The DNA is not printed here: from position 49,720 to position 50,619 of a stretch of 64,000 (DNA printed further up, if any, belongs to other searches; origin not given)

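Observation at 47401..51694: ECF transporter (S-T-A-A') co-oriented with a nucleoside hydrolase, near ribokinase and GntR: candidate nucleoside/queuosine-type salvage module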

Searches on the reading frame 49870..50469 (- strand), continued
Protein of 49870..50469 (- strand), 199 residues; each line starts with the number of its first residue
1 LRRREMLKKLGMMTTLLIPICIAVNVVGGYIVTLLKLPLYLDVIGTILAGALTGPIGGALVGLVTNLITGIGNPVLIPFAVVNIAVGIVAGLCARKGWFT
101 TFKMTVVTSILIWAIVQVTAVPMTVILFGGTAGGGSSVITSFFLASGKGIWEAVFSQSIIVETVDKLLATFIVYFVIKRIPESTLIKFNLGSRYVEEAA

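Call 54: get_annotated_region(hit=H10, flank=7000)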
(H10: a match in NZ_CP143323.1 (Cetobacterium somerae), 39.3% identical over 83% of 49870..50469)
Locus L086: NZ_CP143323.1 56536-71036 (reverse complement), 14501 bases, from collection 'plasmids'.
description: Cetobacterium somerae strain ceto plasmid p4, complete sequence
organism: Cetobacterium somerae (NCBI taxid 188913)
taxonomy: Bacteria; Fusobacteriota; Fusobacteriia; Fusobacteriales; Fusobacteriaceae; Cetobacterium; Cetobacterium somerae
host: -; source: intestine of Yellow Catfish,pure culture; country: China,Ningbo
typing (MOB-suite, as given by PLSDB): non-mobilizable
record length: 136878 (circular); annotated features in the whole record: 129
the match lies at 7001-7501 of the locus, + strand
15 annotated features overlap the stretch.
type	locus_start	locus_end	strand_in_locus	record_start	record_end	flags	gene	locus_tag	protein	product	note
CDS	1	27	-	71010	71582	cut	-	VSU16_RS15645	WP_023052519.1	NUDIX hydrolase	-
CDS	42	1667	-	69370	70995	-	-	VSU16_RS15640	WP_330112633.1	hypothetical protein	-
CDS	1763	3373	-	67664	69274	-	ltrA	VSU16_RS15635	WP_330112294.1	group II intron reverse transcriptase/maturase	GO:0000373 - Group II intron splicing [Evidence IEA]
CDS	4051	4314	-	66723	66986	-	-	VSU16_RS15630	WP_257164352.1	hypothetical protein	-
CDS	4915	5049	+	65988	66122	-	-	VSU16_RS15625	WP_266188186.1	hypothetical protein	-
CDS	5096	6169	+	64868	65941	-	-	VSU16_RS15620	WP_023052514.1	ParA family protein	-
CDS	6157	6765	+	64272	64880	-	-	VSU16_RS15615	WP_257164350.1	hypothetical protein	-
CDS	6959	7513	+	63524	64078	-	-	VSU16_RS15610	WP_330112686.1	CD3073 family putative ECF transporter S component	-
CDS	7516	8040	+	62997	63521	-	-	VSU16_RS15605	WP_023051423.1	CD3072 family TudS-related putative desulfidase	-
CDS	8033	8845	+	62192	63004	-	-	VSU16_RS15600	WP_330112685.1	ATP-binding cassette domain-containing protein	-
CDS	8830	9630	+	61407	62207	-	-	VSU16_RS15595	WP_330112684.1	ATP-binding cassette domain-containing protein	-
CDS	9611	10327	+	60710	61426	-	-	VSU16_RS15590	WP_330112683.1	energy-coupling factor transporter transmembrane component T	GO:0055085 - transmembrane transport [Evidence IEA]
CDS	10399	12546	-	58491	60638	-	-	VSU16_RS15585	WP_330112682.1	TonB-dependent receptor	GO:0015891 - siderophore transport [Evidence IEA]; GO:0055085 - transmembrane transport [Evidence IEA]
CDS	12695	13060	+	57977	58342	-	-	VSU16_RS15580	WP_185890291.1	YbaN family protein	-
CDS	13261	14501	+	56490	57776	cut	-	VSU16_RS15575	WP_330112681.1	rhodanese-like domain-containing protein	-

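Call 55: get_annotated_region(hit=H4, flank=7000)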
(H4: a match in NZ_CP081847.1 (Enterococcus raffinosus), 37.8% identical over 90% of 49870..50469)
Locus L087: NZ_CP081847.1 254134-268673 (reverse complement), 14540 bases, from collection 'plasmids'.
description: Enterococcus raffinosus strain CX012922 plasmid pCX012922, complete sequence
organism: Enterococcus raffinosus (NCBI taxid 71452)
taxonomy: Bacteria; Bacillota; Bacilli; Lactobacillales; Enterococcaceae; Enterococcus; Enterococcus raffinosus
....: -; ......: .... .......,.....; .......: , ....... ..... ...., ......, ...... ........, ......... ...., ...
typing (MOB-suite, as given by PLSDB): non-mobilizable
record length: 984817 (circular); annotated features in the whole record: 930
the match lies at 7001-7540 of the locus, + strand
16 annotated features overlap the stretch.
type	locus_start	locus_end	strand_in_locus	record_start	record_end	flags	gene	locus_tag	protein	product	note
CDS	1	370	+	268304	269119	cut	-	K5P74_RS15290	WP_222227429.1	fructoselysine 6-kinase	-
CDS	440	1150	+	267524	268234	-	-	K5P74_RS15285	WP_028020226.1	GntR family transcriptional regulator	-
CDS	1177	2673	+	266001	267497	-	-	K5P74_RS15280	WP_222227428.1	amidohydrolase family protein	-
CDS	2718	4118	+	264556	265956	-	-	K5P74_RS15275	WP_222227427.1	YfcC family protein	-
CDS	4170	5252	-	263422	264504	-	-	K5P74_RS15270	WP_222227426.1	YhgE/Pip family protein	-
CDS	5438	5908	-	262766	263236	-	-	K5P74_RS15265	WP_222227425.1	GyrI-like domain-containing protein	-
CDS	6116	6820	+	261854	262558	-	-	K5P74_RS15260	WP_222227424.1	Crp/Fnr family transcriptional regulator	GO:0006355 - regulation of DNA-templated transcription [Evidence IEA]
CDS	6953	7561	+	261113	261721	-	-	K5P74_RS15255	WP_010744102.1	ECF transporter S component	-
CDS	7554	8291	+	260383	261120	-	-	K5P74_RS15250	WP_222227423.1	energy-coupling factor transporter transmembrane component T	GO:0055085 - transmembrane transport [Evidence IEA]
CDS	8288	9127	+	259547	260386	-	-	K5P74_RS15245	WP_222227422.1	ABC transporter ATP-binding protein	-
CDS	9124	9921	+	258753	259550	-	-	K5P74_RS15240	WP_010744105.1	ABC transporter ATP-binding protein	-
CDS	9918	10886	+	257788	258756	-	-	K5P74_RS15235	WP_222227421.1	nucleoside hydrolase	-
CDS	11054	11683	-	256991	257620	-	-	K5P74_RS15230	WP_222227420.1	DUF998 domain-containing protein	-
CDS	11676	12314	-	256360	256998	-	-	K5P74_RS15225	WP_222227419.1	helix-turn-helix domain-containing protein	-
CDS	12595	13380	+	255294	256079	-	-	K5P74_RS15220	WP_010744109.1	CpsB/CapC family capsule biosynthesis tyrosine phosphatase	GO:0045227 - capsule polysaccharide biosynthetic process [Evidence IEA]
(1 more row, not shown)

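Call 56: get_annotated_region(hit=H1, flank=7000)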
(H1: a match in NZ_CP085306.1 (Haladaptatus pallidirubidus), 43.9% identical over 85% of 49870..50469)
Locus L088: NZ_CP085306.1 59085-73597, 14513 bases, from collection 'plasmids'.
description: Haladaptatus pallidirubidus strain YIM 93656 plasmid unnamed5, complete sequence
organism: Haladaptatus pallidirubidus (NCBI taxid 1008152)
taxonomy: Archaea; Euryarchaeota; Halobacteria; Halobacteriales; Haladaptataceae; Haladaptatus; Haladaptatus pallidirubidus
host: -; source: cell culture,saline soil; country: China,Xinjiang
typing (MOB-suite, as given by PLSDB): non-mobilizable
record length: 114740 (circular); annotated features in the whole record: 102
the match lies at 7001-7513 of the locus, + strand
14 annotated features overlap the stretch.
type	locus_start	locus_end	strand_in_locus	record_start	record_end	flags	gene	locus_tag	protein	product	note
CDS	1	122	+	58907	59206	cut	-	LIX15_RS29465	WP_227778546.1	hypothetical protein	-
CDS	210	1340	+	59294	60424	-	-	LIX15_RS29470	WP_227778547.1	demethoxyubiquinone hydroxylase family protein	GO:0030026 - intracellular manganese ion homeostasis [Evidence IEA]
CDS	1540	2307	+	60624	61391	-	-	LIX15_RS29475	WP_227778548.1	SDR family oxidoreductase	-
CDS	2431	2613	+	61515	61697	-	-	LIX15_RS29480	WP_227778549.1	hypothetical protein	-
CDS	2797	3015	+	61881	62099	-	-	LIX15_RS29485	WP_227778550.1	hypothetical protein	-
CDS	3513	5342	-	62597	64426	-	-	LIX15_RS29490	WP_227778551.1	FAD-dependent oxidoreductase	-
CDS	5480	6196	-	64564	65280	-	-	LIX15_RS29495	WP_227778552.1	helix-turn-helix domain-containing protein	-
CDS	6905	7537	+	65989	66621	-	-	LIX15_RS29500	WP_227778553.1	ECF transporter S component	-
CDS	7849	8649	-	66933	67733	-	-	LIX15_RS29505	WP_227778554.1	IclR family transcriptional regulator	GO:0006355 - regulation of DNA-templated transcription [Evidence IEA]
CDS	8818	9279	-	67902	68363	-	-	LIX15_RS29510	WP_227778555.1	nucleoside 2-deoxyribosyltransferase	-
CDS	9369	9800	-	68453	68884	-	-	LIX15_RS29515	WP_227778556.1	nucleoside 2-deoxyribosyltransferase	-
CDS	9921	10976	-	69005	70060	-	-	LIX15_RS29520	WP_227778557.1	mannonate dehydratase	GO:0006064 - glucuronate catabolic process [Evidence IEA]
CDS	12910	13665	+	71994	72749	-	-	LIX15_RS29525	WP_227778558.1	IclR family transcriptional regulator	GO:0006355 - regulation of DNA-templated transcription [Evidence IEA]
CDS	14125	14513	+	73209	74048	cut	-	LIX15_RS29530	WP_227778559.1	LLM class flavin-dependent oxidoreductase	-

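Call 57: get_annotated_region(hit=H16, flank=7000)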
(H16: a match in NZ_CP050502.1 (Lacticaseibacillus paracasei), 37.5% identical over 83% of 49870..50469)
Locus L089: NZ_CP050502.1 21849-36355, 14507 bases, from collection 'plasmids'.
description: Lacticaseibacillus paracasei strain NFFJ04 plasmid pLPCN-2, complete sequence
organism: Lacticaseibacillus paracasei (NCBI taxid 1597)
taxonomy: Bacteria; Bacillota; Bacilli; Lactobacillales; Lactobacillaceae; Lacticaseibacillus; Lacticaseibacillus paracasei
host: -; source: Single cell,Animal feed; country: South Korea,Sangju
typing (MOB-suite, as given by PLSDB): conjugative; relaxase MOBP; mating-pair formation MPF_T
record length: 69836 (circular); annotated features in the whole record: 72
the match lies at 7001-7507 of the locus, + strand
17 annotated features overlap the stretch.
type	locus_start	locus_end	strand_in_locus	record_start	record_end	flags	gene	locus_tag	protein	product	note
CDS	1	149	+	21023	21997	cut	-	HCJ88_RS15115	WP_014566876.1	ArdC-like ssDNA-binding domain-containing protein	-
CDS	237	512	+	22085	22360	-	-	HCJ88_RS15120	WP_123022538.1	hypothetical protein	-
CDS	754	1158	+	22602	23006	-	mobC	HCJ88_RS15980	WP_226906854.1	plasmid mobilization relaxosome protein MobC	-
CDS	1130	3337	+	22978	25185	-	-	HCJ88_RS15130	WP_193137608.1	relaxase/mobilization nuclease domain-containing protein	-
CDS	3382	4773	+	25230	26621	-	-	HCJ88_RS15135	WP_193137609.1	DUF3991 and TOPRIM domain-containing protein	GO:0006260 - DNA replication [Evidence IEA]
CDS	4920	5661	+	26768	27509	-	-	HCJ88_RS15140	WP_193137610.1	IS5 family transposase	-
CDS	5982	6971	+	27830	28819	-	-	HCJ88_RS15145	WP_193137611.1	nucleoside hydrolase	-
CDS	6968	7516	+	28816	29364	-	-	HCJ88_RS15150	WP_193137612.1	ECF transporter S component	-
CDS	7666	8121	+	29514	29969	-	-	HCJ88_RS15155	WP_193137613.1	hypothetical protein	-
CDS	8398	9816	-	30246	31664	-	-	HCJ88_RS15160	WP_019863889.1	IS5 family transposase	-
CDS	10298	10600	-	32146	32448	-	-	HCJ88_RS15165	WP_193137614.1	type II toxin-antitoxin system YafQ family toxin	-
CDS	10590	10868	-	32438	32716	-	-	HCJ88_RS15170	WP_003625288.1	type II toxin-antitoxin system RelB/DinJ family antitoxin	-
CDS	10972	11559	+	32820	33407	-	-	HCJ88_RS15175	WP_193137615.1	site-specific integrase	-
CDS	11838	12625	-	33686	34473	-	-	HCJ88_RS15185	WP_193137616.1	IS5 family transposase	-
CDS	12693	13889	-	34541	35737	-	-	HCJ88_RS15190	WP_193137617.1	restriction endonuclease subunit S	GO:0006304 - DNA modification [Evidence IEA]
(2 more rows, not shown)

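Call 58: get_annotated_region(hit=H11, flank=7000)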
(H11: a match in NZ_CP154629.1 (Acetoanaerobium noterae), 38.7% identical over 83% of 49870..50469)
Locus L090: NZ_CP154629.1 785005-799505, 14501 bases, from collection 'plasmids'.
description: Acetoanaerobium noterae strain DSL2 plasmid pTPELB2, complete sequence
organism: Acetoanaerobium noterae (NCBI taxid 745369)
taxonomy: Bacteria; Bacillota; Clostridia; Peptostreptococcales; Filifactoraceae; Acetoanaerobium; Acetoanaerobium noterae
host: -; source: cell culture,Sludge of a digestion tower of a wastewater treatment plant; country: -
typing (MOB-suite, as given by PLSDB): non-mobilizable
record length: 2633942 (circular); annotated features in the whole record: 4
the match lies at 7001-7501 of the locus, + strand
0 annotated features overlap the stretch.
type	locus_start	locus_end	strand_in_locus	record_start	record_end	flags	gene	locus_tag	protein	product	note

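Call 59: get_annotated_region(hit=H20, flank=6000)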
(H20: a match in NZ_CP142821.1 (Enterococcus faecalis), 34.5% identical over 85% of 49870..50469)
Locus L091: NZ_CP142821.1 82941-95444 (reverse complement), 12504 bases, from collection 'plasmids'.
description: Enterococcus faecalis strain CF3A-343 plasmid pCF3A-343-2, complete sequence
organism: Enterococcus faecalis (NCBI taxid 1351)
taxonomy: Bacteria; Bacillota; Bacilli; Lactobacillales; Enterococcaceae; Enterococcus; Enterococcus faecalis
host: -; source: Pig,Single cell; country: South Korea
typing (MOB-suite, as given by PLSDB): non-mobilizable
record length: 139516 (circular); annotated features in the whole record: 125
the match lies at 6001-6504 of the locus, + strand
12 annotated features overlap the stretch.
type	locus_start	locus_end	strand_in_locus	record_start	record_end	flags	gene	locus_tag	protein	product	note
CDS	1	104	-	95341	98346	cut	ygfK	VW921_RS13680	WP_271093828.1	putative selenate reductase subunit YgfK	-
CDS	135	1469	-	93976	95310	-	ssnA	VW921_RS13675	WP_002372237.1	putative aminohydrolase SsnA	-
CDS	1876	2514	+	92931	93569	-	-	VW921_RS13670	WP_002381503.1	helix-turn-helix transcriptional regulator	-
CDS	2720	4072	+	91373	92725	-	-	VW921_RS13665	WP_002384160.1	Mur ligase family protein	-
CDS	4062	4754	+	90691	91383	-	-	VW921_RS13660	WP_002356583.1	glutamine amidotransferase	-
CDS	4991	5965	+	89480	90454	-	-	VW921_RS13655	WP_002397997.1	nucleoside hydrolase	-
CDS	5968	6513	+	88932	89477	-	-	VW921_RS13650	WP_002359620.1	ECF transporter S component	-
CDS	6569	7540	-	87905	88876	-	manA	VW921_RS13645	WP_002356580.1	mannose-6-phosphate isomerase, class I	GO:0005975 - carbohydrate metabolic process [Evidence IEA]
CDS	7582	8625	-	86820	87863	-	-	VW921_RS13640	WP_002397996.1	serine hydrolase domain-containing protein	-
CDS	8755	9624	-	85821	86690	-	-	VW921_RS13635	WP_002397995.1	VOC family protein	-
CDS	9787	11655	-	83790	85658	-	-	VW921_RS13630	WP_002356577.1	ABC transporter ATP-binding protein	-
CDS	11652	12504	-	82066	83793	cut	-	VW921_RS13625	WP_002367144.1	ABC transporter ATP-binding protein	-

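Call 60: get_annotated_region(hit=H19, flank=7000)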
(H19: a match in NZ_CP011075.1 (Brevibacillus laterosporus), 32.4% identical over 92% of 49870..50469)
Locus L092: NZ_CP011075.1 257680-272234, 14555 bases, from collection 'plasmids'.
description: Brevibacillus laterosporus strain B9 plasmid unnamed1, complete sequence
organism: Brevibacillus laterosporus (NCBI taxid 1465)
taxonomy: Bacteria; Bacillota; Bacilli; Bacillales; Paenibacillaceae; Brevibacillus; Brevibacillus laterosporus
host: -; source: Oryza sativa; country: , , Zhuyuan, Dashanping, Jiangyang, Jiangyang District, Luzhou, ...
typing (MOB-suite, as given by PLSDB): non-mobilizable
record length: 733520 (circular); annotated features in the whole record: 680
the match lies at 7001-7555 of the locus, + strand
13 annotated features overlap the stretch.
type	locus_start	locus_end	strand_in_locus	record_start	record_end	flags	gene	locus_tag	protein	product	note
CDS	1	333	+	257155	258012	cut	-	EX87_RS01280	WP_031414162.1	formate/nitrite transporter family protein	GO:0015724 - formate transport [Evidence IEA]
CDS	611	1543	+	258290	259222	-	-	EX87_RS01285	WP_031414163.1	DMT family transporter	GO:0055085 - transmembrane transport [Evidence IEA]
CDS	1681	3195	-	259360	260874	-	-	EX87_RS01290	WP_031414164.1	carboxypeptidase M32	GO:0006508 - proteolysis [Evidence IEA]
CDS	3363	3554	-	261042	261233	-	-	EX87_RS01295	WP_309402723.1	hypothetical protein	-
CDS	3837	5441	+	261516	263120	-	-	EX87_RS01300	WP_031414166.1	peptide chain release factor 3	GO:0006415 - translational termination [Evidence IEA]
CDS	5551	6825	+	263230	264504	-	-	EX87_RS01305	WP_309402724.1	MFS transporter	GO:0055085 - transmembrane transport [Evidence IEA]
CDS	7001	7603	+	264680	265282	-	-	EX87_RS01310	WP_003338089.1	hypothetical protein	-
CDS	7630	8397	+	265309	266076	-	-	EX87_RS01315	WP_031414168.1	energy-coupling factor transporter transmembrane component T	GO:0055085 - transmembrane transport [Evidence IEA]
CDS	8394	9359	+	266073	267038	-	-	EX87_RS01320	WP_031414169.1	ABC transporter ATP-binding protein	-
CDS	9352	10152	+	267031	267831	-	-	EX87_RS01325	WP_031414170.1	ABC transporter ATP-binding protein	-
CDS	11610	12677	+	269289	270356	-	-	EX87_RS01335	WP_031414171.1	YdcF family protein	-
CDS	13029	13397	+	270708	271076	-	-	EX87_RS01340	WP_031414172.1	DUF4180 domain-containing protein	-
CDS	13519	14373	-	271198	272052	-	-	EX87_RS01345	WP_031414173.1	sulfurtransferase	-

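Call 63: search_protein_families(library=ncbifam, proteins=[L091:4991-5965:+], max_evalue=0.00001)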
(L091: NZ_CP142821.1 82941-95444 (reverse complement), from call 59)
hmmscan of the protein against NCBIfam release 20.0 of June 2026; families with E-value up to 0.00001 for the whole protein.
L091:4991-5965:+ (324 aa): 4 families
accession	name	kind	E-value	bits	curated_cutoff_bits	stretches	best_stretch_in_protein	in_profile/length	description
NF007761.0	PRK10443.1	equivalog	2.4e-63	214.1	433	1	2-303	3-303/311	pyrimidine-specific ribonucleoside hydrolase RihA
NF008036.0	PRK10768.1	equivalog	3e-63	213.8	382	1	2-306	3-300/304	ribonucleoside hydrolase RihC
NF052221.1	UridNuclsHydUriH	equivalog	9.4e-52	176.1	450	1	3-299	1-299/310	uridine-preferring nucleoside hydrolase UriH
NF007417.0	PRK09955.1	equivalog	1.8e-49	168.3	459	1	2-299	4-299/313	ribosylpyrimidine nucleosidase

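Call 82: predict_structure(alignment_id=A1)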
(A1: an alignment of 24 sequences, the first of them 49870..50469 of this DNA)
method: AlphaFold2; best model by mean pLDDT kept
length: 199 residues; sequences in the alignment: 24
mean_pLDDT: 82.3   pTM: 0.80
mean pLDDT of the five models: 82.3, 80.7, 78.5, 77.4, 75.7
residues with pLDDT >= 90: 83; 70-90: 81; 50-70: 25; < 50: 10
segments of 3 or more residues with pLDDT < 50: 1-8
pLDDT, mean of each block of 10 residues (from residue 1): 46 81 90 82 93 93 92 87 95 91 93 92 78 55 64 78 89 92 85 68
secondary structure, 60 per line:
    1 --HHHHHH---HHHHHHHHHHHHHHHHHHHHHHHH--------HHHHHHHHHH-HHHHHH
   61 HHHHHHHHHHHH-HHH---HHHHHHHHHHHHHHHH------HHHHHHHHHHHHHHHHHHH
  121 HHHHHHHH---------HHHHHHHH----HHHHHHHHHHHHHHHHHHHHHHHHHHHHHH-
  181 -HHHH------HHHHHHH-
elements in order: H3-8 H12-35 H44-53 H55-72 H80-95 H102-128 H138-145 H150-179 H182-185 H192-198

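Call 84: fold_search(model_id=the predicted structure, library=pdb)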
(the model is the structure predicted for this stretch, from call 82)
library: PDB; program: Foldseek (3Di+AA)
matches with E <= 10: 62; with E <= 0.001: 0
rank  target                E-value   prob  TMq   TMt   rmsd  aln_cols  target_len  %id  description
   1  5kc4_E                2.3e-02  1.00  0.57  0.69   4.2       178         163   16  Structure of TmRibU, orthorhombic crystal form (released 2016-06-29)
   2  5kbw_B                4.2e-02  1.00  0.59  0.67   4.8       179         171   16  Crystal structure of TmRibU, the riboflavin-binding S subunit from the Thermotoga maritima ECF transporter (released 2016-06-29)
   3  5kbw_A                5.4e-02  1.00  0.57  0.66   4.8       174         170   16  Crystal structure of TmRibU, the riboflavin-binding S subunit from the Thermotoga maritima ECF transporter (released 2016-06-29)
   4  5kc0                  6.2e-02  1.00  0.57  0.67   5.0       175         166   15  Crystal structure of TmRibU, hexagonal crystal form (released 2016-06-29)
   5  7nnt_C                7.2e-02  1.00  0.54  0.63   4.7       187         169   16  Cryo-EM structure of the folate-specific ECF transporter complex in DDM micelles (released 2021-08-18)
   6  4muu_A                7.9e-02  0.99  0.47  0.51   6.2       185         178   17  Structure of ThiT with pyrithiamine bound (released 2014-09-17)
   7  3rlb_B                1.0e-01  0.99  0.49  0.54   5.1       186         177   14  Crystal structure at 2.0 A of the S-component for thiamin from an ECF-type ABC transporter (released 2011-06-29)
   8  5d0y_A                1.1e-01  1.00  0.56  0.70   4.0       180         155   17  Substrate bound S-component of folate ECF transporter (released 2016-04-06)
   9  5jsz_C                1.4e-01  0.98  0.44  0.52   7.6       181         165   19  Folate ECF transporter: apo state (released 2016-05-18)
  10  4z7f_A                2.0e-01  1.00  0.54  0.64   4.7       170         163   15  Crystal structure of FolT bound with folic acid (released 2015-07-29)
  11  4dve_A                2.4e-01  0.92  0.44  0.45   6.9       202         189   15  Crystal structure at 2.1 A of the S-component for biotin from an ECF-type ABC transporter (released 2012-08-29)
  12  3p5n_A                3.1e-01  0.98  0.52  0.60   5.8       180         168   14  Structure and mechanism of the S component of a bacterial ECF transporter (released 2010-11-03)
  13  3rlb_A                3.3e-01  0.98  0.53  0.58   5.3       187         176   14  Crystal structure at 2.0 A of the S-component for thiamin from an ECF-type ABC transporter (released 2011-06-29)
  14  4huq_S                4.0e-01  0.99  0.58  0.69   4.3       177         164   14  Crystal Structure of a transporter (released 2013-04-17)
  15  6zg3_C                4.6e-01  0.95  0.55  0.54   6.2       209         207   17  the structure of ECF PanT transporter in a complex with a nanobody (released 2021-03-03)
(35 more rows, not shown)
